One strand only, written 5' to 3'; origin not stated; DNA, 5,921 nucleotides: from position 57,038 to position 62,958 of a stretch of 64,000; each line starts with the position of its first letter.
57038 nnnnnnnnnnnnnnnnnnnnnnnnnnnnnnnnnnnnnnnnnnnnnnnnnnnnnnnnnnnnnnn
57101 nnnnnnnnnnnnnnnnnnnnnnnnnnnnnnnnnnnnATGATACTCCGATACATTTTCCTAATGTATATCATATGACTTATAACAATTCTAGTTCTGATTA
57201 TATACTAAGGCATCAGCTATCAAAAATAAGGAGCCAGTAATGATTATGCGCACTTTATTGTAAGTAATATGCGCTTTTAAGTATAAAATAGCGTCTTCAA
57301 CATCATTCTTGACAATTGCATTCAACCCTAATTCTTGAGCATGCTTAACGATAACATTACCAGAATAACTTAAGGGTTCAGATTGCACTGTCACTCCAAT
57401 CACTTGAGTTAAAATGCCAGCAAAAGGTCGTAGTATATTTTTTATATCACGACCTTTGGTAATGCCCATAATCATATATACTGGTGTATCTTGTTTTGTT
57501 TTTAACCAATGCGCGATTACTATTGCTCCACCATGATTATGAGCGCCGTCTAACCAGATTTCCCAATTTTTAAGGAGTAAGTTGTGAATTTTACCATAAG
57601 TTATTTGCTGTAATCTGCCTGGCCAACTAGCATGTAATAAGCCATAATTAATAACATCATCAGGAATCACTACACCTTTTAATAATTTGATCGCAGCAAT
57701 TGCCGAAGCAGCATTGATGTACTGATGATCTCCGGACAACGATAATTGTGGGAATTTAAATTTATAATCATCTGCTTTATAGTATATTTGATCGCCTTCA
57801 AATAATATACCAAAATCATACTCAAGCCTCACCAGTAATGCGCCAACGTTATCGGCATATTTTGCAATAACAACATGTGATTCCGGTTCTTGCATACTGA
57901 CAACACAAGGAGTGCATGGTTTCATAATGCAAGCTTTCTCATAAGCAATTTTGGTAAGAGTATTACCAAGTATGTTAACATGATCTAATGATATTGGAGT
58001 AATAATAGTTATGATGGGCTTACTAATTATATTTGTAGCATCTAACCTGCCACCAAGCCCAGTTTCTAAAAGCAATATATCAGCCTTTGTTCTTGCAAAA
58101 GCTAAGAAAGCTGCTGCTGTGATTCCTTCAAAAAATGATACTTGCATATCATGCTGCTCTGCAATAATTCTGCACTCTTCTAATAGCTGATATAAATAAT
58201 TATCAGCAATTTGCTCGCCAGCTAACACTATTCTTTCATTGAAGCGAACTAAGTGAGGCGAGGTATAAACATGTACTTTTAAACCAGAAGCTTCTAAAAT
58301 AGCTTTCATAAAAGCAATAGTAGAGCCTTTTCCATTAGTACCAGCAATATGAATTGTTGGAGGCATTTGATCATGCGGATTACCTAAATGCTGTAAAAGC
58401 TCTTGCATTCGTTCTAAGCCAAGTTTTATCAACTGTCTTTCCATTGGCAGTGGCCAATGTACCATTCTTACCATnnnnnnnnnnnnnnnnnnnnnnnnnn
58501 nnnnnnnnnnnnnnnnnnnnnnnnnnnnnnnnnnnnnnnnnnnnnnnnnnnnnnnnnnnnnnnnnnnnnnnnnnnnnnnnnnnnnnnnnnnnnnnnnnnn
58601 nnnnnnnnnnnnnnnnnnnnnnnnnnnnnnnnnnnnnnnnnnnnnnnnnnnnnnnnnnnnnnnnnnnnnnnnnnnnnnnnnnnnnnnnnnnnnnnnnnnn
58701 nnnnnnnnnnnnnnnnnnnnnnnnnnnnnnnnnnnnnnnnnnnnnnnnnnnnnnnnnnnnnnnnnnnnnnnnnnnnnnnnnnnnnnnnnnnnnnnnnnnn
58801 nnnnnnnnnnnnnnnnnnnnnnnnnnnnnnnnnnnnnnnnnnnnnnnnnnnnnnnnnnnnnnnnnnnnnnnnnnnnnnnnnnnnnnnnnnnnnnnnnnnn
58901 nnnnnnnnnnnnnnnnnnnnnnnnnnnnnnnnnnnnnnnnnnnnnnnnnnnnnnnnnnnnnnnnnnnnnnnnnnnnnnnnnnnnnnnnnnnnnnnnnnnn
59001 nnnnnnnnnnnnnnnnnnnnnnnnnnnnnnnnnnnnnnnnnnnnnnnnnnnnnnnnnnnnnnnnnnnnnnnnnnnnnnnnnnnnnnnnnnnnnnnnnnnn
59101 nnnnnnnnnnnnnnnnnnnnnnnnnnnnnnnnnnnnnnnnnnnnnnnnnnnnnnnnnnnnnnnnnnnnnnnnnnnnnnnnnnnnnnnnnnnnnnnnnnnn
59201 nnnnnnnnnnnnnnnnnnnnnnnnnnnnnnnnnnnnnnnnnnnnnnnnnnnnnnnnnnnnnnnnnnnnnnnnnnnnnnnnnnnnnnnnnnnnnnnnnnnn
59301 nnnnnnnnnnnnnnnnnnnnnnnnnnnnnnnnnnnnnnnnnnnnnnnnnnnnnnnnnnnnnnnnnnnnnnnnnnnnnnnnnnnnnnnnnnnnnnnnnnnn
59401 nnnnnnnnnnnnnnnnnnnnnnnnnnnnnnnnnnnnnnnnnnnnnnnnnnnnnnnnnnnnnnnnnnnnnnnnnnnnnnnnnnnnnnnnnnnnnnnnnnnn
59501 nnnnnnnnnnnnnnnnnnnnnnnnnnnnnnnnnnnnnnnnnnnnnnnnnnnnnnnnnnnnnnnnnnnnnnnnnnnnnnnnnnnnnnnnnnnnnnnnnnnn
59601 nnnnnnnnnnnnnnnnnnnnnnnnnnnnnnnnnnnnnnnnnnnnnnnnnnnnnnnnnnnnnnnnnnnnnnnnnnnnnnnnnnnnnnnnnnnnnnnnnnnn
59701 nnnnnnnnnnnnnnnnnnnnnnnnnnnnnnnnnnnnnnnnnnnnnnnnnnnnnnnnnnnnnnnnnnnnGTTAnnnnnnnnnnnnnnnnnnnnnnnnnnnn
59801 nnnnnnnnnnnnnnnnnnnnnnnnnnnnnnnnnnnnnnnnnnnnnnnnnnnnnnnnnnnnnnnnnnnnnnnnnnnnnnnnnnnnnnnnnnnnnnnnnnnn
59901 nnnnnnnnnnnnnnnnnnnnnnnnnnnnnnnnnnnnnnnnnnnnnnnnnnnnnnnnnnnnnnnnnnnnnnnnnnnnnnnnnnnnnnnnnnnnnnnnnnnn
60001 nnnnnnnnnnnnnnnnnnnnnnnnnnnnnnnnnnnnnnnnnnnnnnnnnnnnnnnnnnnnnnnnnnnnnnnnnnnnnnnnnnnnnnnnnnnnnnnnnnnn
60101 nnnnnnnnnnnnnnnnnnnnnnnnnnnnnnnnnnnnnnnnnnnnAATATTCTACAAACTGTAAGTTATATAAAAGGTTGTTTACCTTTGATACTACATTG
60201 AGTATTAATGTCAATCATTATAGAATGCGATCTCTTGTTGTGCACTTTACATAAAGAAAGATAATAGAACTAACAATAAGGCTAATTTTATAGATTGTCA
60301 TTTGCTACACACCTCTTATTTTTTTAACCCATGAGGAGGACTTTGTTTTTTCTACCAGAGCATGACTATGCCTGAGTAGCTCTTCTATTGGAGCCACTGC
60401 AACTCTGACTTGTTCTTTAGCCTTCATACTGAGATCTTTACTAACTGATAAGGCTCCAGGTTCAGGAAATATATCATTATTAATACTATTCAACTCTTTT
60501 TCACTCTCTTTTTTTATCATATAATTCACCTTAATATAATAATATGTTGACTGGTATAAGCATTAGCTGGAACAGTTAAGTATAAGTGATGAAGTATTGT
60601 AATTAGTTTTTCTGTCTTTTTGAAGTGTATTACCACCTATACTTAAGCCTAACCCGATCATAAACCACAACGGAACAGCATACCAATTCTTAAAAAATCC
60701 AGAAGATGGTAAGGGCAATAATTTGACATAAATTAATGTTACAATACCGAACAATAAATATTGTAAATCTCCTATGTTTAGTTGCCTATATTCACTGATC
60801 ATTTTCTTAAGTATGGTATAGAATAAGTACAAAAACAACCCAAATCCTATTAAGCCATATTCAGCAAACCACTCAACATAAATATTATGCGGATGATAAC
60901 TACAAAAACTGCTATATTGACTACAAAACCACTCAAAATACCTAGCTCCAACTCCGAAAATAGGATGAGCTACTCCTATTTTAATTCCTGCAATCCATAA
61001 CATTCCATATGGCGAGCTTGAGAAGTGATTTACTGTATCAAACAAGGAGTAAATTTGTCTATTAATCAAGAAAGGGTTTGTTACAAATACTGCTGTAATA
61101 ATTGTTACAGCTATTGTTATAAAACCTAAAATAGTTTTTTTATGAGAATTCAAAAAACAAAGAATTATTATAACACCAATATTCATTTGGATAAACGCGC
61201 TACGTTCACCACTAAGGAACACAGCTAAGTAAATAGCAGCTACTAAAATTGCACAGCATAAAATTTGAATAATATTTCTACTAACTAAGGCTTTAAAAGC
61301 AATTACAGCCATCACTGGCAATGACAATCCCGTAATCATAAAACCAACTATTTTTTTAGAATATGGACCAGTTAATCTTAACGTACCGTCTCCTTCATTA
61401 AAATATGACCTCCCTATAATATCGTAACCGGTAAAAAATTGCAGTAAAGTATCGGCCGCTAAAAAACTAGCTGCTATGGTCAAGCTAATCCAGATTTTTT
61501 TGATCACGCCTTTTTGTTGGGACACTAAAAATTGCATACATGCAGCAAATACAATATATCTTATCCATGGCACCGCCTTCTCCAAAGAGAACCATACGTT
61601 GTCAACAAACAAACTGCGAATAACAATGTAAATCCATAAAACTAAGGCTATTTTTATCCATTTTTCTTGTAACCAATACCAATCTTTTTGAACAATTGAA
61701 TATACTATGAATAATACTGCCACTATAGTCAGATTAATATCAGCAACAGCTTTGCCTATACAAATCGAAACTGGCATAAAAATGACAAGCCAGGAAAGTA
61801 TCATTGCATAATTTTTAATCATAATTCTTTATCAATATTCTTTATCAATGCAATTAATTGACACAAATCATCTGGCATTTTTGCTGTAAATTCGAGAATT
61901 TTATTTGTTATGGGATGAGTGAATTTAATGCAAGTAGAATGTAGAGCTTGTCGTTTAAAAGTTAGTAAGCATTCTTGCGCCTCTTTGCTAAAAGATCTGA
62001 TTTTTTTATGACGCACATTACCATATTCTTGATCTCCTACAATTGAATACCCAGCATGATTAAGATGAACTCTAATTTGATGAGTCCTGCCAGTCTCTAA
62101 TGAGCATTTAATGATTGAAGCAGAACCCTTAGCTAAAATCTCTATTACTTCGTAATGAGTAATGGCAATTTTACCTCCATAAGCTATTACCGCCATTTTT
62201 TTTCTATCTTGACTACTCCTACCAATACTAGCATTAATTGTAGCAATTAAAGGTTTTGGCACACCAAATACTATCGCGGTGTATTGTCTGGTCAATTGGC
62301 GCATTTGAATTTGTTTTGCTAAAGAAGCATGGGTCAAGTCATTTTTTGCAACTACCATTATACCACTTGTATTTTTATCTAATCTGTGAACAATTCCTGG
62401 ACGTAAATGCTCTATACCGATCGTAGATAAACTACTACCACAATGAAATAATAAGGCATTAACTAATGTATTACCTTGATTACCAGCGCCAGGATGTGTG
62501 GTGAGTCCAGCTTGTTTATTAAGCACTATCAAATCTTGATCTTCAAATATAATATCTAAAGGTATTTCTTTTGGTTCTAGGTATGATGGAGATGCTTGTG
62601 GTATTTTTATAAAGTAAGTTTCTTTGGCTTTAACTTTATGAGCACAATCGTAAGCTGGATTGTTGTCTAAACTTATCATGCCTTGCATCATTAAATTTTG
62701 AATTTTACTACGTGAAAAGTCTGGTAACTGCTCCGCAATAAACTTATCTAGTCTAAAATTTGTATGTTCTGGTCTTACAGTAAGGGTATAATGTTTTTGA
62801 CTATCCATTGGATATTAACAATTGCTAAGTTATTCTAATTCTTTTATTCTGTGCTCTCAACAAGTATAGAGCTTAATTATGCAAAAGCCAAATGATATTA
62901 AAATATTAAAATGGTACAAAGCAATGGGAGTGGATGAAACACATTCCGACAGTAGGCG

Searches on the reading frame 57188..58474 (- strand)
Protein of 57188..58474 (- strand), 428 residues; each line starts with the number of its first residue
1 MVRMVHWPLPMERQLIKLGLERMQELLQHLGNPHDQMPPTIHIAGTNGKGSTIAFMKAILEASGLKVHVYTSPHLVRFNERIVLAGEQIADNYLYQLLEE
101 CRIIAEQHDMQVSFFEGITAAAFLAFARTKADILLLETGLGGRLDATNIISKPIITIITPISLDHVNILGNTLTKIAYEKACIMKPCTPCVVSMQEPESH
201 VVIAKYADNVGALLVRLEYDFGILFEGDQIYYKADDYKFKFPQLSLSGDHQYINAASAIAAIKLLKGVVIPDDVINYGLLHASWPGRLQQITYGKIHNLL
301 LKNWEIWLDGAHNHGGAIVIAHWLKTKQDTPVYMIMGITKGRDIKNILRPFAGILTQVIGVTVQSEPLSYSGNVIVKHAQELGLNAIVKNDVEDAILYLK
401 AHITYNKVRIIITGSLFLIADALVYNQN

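Call 59: find_related_loci(query=window:57188-58474:-, collection=metagenome_contigs, flank=10000)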
Query window:57188-58474:- (428 aa) in metagenome_contigs; peptide patterns used: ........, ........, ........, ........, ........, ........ (x = any residue, [..] = any of these).
59 stretches matched a pattern; 14 encode a relative of the query (tblastn E <= 1e-3); 14 distinct loci.
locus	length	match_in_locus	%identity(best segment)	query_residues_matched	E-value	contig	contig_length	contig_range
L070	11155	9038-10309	67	1-424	0e+0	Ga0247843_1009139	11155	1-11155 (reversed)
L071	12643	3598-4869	67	1-424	0e+0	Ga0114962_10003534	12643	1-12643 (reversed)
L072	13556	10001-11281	50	1-426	5e-136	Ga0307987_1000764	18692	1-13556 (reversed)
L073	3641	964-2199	44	13-423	2e-100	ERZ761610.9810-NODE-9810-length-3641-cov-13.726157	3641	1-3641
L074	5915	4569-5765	35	19-425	1e-66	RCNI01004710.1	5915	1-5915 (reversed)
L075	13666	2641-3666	38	17-365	6e-66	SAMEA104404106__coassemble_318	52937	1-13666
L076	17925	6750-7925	33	13-417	1e-57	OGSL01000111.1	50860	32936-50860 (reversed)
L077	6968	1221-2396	33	13-417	6e-57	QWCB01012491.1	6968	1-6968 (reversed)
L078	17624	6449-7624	33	13-417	4e-56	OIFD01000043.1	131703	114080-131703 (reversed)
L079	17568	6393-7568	33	13-417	7e-56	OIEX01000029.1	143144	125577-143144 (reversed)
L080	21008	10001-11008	34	16-357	1e-47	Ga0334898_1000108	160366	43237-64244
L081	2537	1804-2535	40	13-259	3e-47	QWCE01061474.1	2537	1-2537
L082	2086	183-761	40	20-212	6e-36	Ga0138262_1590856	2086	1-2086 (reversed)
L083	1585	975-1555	45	13-220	7e-36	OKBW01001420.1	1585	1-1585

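Call 62: search_protein_families(library=pfam, proteins=[L071:7003-7806:+, L071:7799-8221:-, L071:8244-8570:-, L071:8874-9320:+, L071:9625-10260:-, L071:10542-12617:-], max_evalue=0.001)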
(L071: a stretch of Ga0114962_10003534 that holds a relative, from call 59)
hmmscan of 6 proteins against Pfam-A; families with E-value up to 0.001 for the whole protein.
L071:7003-7806:+ (267 aa): 1 family
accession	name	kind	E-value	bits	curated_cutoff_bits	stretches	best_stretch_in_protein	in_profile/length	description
PF05118.21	Asp_Arg_Hydrox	-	1.4e-12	48.2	22.6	1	151-235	75-157/157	Aspartyl/Asparaginyl beta-hydroxylase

L071:7799-8221:- (140 aa): 0 families

L071:8244-8570:- (108 aa): 0 families

L071:8874-9320:+ (148 aa): 2 families
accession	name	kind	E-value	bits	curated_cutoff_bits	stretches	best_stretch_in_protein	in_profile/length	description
PF10116.14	Host_attach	-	6.7e-29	101.7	26.7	1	9-141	1-136/138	Protein required for attachment to host cells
PF18856.6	baeRF_family12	-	1.2e-27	97.6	27.7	1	7-142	1-137/138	Bacterial archaeo-eukaryotic release factor family 12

L071:9625-10260:- (211 aa): 2 families
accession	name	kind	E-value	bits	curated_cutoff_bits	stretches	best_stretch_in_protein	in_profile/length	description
PF04191.18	PEMT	-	1.6e-12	48.2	25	1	70-143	33-104/105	Phospholipid methyltransferase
PF04140.19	ICMT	-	3.9e-06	27.6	24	1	58-139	13-95/95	Isoprenylcysteine carboxyl methyltransferase (ICMT) family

L071:10542-12617:- (691 aa): 4 families
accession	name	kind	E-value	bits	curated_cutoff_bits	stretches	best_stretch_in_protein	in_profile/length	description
PF04998.22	RNA_pol_Rpb1_5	-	4.4e-75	253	28.5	1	68-616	1-265/267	RNA polymerase Rpb1, domain 5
PF05000.22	RNA_pol_Rpb1_4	-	1.1e-15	57.9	24.8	1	2-65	26-106/107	RNA polymerase Rpb1, domain 4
PF13533.13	Biotin_lipoyl_2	-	3e-07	30.6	29.8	0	497-512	14-29/32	Biotin-lipoyl like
PF21668.3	RPOC_hybrid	-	1.1e-06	28.8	27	0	451-515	6-70/102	DNA-directed RNA polymerase subunit beta', hybrid domain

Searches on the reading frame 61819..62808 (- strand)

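Call 62: search_protein_families(library=pfam, proteins=[window:61819-62808:-], max_evalue=0.001)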
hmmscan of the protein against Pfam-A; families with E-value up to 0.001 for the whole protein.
window:61819-62808:- (329 aa): 2 families
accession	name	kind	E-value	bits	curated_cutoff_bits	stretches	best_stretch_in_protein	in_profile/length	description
PF00849.27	PseudoU_synth_2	-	1.9e-33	116.2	26.8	1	92-251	1-152/152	RNA pseudouridylate synthase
PF01479.30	S4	-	0.00017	21.7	22.8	1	19-61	2-44/48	S4 domain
